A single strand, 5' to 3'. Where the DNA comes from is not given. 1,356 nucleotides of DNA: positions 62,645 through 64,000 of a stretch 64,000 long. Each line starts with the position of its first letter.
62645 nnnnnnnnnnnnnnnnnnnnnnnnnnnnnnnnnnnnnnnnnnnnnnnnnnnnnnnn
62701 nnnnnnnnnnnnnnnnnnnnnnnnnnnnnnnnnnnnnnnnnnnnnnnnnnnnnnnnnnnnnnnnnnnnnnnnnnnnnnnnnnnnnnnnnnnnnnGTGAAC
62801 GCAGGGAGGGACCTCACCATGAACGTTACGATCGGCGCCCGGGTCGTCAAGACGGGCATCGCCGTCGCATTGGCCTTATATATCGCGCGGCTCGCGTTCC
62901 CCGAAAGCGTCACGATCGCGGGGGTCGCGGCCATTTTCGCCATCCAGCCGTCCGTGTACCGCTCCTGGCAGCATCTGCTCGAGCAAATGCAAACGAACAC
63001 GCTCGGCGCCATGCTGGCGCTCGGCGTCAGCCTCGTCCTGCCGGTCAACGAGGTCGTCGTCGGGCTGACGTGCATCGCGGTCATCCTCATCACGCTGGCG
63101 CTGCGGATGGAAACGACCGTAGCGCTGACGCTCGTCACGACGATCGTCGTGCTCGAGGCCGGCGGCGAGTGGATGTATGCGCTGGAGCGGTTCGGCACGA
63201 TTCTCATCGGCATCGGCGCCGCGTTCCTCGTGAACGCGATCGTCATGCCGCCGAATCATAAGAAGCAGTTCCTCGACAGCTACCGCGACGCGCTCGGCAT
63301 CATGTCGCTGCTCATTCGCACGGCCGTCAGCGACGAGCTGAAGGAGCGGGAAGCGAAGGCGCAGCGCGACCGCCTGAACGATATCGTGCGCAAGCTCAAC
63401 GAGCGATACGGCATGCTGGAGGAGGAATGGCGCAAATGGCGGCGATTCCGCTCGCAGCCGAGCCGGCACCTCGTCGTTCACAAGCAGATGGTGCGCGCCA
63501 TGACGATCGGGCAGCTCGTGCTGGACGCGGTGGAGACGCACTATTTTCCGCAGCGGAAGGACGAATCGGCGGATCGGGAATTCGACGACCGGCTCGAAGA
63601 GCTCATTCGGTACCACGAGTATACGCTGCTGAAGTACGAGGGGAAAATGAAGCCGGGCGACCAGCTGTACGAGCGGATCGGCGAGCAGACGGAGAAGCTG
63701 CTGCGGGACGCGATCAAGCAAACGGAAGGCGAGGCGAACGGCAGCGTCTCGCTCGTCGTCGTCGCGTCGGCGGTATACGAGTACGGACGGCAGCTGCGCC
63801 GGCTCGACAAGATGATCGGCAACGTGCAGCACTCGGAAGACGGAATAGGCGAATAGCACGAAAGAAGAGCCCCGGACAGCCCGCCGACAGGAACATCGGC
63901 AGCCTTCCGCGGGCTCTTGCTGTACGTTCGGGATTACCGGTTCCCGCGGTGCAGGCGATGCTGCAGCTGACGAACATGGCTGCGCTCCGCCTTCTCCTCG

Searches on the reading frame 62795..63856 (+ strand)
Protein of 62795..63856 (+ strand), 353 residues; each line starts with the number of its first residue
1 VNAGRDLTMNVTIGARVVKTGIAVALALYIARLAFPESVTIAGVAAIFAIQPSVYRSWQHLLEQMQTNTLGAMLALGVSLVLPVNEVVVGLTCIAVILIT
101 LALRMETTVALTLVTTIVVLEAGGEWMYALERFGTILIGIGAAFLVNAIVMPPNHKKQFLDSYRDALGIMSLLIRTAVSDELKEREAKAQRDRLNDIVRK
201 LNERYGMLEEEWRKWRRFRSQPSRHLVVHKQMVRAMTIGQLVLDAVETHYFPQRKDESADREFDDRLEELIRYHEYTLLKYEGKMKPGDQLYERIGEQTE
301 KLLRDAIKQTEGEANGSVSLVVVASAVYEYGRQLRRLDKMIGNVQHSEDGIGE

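Call 60: search_protein_families(library=pfam, proteins=[window:62795-63856:+], max_evalue=0.001)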
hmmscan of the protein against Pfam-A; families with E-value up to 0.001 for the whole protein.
window:62795-63856:+ (353 aa): 3 families
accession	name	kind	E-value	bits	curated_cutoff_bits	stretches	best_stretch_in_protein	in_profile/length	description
PF06081.17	ArAE_1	-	8.5e-29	100.9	22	1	12-149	2-140/141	Aromatic acid exporter family member 1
PF04632.18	FUSC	-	1.3e-07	31.2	30.9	1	112-288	111-268/660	Fusaric acid resistance protein family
PF13515.12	FUSC_2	-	1.8e-06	28.5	25.6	1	27-146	2-126/126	Fusaric acid resistance protein-like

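Call 61: find_encoding_contigs(protein=window:62795-63856:+, flank=10000, max_places=2)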
Protein window:62795-63856:+ (353 aa): no gene with exactly this product is on record in the collection.

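Call 63: find_encoding_contigs(protein=window:62819-63856:+, flank=10000, max_places=2)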
Protein window:62819-63856:+ (345 aa): 3 contigs read that carry it; 2 places shown.
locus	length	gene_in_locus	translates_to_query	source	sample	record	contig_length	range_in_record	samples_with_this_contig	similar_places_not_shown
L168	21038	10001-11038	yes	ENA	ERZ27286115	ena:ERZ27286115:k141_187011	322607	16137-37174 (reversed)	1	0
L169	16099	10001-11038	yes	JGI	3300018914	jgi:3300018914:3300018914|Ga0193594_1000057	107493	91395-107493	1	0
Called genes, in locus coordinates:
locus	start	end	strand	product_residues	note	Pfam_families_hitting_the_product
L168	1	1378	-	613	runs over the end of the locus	PF20250:FapA_N, PF03775:MinC_C (faint), PF03961:FapA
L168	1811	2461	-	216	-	PF00702:Hydrolase, PF12710:HAD, PF13419:HAD_2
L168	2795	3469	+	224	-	PF03167:UDG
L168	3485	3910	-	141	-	-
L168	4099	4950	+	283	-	PF00795:CN_hydrolase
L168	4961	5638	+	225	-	PF00583:Acetyltransf_1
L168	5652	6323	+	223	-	-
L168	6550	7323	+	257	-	PF07070:Spo0M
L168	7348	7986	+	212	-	PF00702:Hydrolase, PF12710:HAD, PF13419:HAD_2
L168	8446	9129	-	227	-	-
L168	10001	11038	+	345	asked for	PF06081:ArAE_1, PF13515:FUSC_2 (weak), PF04632:FUSC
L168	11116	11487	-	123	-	-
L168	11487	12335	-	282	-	PF00376:MerR, PF13411:MerR_1, PF06445:GyrI-like, PF14526:Cass2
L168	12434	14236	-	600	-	-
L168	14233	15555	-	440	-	PF20030:bpMoxR, PF07728:AAA_5, PF17868:AAA_lid_8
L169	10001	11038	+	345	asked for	PF06081:ArAE_1, PF13515:FUSC_2 (weak), PF04632:FUSC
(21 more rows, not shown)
